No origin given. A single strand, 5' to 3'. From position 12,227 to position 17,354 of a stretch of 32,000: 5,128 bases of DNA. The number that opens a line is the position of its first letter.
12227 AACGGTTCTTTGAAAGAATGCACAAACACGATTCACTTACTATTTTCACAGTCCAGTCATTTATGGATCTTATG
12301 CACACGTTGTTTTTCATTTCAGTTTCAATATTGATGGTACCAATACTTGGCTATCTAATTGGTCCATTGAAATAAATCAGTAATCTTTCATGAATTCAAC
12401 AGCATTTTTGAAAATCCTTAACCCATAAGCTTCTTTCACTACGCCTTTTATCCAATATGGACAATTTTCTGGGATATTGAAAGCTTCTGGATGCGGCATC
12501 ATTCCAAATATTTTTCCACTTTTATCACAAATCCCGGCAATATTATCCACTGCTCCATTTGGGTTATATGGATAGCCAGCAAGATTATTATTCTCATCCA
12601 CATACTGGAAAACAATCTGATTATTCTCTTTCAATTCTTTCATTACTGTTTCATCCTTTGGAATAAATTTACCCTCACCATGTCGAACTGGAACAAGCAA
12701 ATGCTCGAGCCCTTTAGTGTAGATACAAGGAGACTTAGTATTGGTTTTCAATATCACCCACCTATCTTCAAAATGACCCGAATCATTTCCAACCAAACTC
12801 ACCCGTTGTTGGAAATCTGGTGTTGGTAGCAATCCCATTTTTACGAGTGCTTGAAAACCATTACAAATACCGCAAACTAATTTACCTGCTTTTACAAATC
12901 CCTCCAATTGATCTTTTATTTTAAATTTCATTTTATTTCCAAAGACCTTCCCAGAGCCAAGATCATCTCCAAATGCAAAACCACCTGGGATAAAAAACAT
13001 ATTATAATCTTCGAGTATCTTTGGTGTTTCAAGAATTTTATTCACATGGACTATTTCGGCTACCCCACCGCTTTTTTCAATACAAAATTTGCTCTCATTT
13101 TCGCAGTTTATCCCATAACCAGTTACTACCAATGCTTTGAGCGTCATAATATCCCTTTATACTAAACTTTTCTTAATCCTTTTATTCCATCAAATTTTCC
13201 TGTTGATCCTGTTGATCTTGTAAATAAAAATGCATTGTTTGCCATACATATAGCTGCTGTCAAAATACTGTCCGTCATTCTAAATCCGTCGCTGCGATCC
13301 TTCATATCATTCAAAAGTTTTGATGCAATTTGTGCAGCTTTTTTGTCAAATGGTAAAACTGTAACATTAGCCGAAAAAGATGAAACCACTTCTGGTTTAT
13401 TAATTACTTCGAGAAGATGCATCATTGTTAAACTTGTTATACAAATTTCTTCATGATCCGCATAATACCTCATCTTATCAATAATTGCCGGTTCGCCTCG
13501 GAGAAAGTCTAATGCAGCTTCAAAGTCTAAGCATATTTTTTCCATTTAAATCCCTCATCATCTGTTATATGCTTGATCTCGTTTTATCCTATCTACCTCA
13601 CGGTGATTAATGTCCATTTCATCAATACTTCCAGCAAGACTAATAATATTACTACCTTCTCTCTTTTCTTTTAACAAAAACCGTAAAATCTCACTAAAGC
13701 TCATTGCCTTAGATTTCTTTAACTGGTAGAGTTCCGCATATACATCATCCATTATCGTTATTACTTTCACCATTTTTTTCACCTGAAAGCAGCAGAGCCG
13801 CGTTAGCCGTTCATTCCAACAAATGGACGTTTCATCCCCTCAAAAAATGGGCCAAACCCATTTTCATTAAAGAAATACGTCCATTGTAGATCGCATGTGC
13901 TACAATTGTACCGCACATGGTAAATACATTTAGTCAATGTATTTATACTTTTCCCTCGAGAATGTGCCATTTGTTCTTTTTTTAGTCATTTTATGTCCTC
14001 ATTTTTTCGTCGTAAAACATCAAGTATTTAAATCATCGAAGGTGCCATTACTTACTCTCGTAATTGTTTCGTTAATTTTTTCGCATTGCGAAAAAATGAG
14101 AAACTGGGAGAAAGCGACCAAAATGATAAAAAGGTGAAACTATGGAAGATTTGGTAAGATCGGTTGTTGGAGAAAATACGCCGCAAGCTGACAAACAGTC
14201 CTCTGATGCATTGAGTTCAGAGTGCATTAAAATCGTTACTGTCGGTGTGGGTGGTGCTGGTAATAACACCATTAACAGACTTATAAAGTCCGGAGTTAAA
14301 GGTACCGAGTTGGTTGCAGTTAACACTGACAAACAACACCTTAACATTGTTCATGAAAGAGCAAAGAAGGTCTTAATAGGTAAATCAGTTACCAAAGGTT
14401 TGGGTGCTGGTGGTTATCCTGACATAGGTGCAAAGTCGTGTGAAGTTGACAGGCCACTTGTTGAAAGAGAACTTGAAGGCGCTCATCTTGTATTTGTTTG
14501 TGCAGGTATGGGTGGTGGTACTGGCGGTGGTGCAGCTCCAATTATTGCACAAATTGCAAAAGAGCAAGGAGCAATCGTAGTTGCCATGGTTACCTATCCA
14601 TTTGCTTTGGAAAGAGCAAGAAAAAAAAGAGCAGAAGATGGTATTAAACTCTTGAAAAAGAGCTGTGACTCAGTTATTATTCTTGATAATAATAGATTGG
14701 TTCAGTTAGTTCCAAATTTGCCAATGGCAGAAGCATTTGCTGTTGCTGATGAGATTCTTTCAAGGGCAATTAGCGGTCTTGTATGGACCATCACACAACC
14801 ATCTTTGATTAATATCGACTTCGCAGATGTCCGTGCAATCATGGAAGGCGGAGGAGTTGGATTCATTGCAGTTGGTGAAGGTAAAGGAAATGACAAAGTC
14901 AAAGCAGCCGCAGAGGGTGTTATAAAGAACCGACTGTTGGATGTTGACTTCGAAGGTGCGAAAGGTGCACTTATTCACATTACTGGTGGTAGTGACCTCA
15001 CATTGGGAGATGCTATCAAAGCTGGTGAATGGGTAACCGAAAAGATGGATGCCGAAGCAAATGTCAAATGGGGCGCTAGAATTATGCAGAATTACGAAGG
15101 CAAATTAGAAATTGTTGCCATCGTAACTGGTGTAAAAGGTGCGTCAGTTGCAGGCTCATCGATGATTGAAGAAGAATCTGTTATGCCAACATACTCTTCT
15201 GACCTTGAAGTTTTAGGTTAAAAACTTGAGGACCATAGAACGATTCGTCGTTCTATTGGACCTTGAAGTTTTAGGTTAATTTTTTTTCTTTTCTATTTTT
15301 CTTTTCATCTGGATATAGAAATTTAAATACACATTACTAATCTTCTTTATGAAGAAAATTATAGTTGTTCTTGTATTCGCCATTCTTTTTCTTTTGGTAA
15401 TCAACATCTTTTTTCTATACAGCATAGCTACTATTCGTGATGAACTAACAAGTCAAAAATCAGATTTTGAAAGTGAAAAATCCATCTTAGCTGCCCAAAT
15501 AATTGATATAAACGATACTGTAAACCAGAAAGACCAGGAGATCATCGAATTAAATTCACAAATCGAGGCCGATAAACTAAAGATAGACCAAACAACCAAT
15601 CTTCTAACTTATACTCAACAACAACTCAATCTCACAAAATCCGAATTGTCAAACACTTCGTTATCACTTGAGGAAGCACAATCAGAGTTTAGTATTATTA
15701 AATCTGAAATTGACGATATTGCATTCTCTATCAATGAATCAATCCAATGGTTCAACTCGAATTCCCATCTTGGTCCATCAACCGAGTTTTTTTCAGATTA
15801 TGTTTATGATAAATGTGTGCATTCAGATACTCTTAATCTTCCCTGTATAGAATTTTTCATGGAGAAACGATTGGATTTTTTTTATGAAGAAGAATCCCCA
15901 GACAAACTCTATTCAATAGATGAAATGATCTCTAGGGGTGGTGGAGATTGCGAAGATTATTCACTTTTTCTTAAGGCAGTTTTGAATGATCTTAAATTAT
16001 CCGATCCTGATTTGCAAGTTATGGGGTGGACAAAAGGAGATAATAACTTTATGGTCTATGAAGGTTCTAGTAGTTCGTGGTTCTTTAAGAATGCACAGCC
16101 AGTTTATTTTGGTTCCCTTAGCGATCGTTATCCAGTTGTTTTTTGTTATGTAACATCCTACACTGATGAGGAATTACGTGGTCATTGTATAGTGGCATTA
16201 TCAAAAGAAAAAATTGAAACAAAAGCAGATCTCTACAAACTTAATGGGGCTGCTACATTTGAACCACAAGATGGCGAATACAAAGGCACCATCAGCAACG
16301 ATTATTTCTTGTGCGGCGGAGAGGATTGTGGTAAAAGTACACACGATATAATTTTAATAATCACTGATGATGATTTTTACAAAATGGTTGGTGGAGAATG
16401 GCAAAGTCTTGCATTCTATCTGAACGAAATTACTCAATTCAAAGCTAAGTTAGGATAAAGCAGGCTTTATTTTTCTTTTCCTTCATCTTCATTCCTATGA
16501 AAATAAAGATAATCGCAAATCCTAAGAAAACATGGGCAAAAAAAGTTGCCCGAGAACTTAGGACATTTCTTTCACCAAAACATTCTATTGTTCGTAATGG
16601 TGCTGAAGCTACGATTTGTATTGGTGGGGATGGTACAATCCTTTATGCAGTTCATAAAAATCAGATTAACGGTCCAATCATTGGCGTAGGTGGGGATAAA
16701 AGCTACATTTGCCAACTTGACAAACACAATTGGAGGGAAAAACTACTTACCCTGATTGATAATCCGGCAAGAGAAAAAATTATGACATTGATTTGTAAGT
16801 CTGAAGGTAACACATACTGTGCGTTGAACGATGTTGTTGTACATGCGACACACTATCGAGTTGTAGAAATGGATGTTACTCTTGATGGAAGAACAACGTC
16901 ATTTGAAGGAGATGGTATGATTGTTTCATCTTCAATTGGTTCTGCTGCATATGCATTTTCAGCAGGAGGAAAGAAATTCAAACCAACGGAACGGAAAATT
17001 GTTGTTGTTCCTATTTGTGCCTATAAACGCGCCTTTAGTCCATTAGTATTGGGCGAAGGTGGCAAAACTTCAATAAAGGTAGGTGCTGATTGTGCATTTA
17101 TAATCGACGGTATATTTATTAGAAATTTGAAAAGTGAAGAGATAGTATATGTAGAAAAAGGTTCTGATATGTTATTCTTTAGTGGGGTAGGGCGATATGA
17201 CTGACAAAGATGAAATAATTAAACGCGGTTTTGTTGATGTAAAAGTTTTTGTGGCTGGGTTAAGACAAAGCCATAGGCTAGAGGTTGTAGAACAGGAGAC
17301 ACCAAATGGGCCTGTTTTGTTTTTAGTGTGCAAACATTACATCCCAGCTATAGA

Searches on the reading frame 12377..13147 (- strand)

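Call 41: search_protein_families(library=pfam, proteins=[window:12377-13147:-], max_evalue=0.001)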
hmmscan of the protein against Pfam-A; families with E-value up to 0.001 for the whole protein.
window:12377-13147:- (256 aa): 2 families
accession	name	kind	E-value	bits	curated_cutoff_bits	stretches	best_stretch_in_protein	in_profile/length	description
PF13507.12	GATase_5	-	8.4e-76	254.9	27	1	4-253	3-260/260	CobB/CobQ-like glutamine amidotransferase domain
PF01965.30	DJ-1_PfpI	-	0.00024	21.4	26.6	1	46-108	60-114/165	DJ-1/PfpI family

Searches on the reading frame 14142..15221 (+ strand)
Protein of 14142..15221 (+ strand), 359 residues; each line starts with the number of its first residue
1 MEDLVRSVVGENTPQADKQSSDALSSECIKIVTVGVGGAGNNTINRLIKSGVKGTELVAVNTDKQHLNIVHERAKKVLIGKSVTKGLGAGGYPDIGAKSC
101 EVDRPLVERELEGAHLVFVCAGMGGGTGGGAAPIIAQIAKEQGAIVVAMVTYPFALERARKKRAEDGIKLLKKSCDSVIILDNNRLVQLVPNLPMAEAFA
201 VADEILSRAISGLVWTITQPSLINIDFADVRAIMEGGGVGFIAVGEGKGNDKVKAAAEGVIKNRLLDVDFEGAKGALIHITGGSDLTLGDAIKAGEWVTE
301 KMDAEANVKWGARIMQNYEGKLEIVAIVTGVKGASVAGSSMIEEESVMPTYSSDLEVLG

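Call 7: search_protein_families(library=ncbifam, proteins=[window:14142-15221:+], max_evalue=0.00001)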
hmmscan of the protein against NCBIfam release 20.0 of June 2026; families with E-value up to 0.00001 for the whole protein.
window:14142-15221:+ (359 aa): 1 family
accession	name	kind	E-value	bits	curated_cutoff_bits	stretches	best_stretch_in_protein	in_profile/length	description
TIGR00065.1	ftsZ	equivalog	2.2e-112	375.9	295.2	1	22-343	10-336/353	cell division protein FtsZ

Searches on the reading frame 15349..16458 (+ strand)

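Call 7: search_protein_families(library=ncbifam, proteins=[window:15349-16458:+], max_evalue=0.00001)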
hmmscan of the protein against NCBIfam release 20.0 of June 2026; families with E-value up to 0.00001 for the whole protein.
window:15349-16458:+ (369 aa): 0 families

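Call 41: search_protein_families(library=pfam, proteins=[window:15349-16458:+], max_evalue=0.001)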
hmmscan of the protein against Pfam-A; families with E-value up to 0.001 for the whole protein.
window:15349-16458:+ (369 aa): 1 family
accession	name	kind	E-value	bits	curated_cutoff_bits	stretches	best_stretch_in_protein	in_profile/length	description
PF06818.20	Fez1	-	0.00079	20.4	34.4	0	43-130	11-98/199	Fez1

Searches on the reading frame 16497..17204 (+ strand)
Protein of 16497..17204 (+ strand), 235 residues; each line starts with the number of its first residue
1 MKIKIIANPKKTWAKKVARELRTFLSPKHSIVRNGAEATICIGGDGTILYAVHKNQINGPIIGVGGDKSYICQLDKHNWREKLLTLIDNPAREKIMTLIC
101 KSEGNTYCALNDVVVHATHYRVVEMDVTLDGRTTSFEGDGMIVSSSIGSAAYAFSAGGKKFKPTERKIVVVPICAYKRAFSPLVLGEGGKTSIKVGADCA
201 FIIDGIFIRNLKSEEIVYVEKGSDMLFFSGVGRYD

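Call 42: search_protein_families(library=pfam, proteins=[window:16497-17204:+], max_evalue=0.001)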
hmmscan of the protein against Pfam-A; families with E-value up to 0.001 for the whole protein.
window:16497-17204:+ (235 aa): 2 families
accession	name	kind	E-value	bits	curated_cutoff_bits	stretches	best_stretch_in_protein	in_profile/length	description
PF20143.4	NAD_kinase_C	-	4.4e-16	59.2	23.7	1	111-223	2-118/126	ATP-NAD kinase C-terminal domain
PF01513.26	NAD_kinase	-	8.9e-05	23.2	25.5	0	33-84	70-123/130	ATP-NAD kinase N-terminal domain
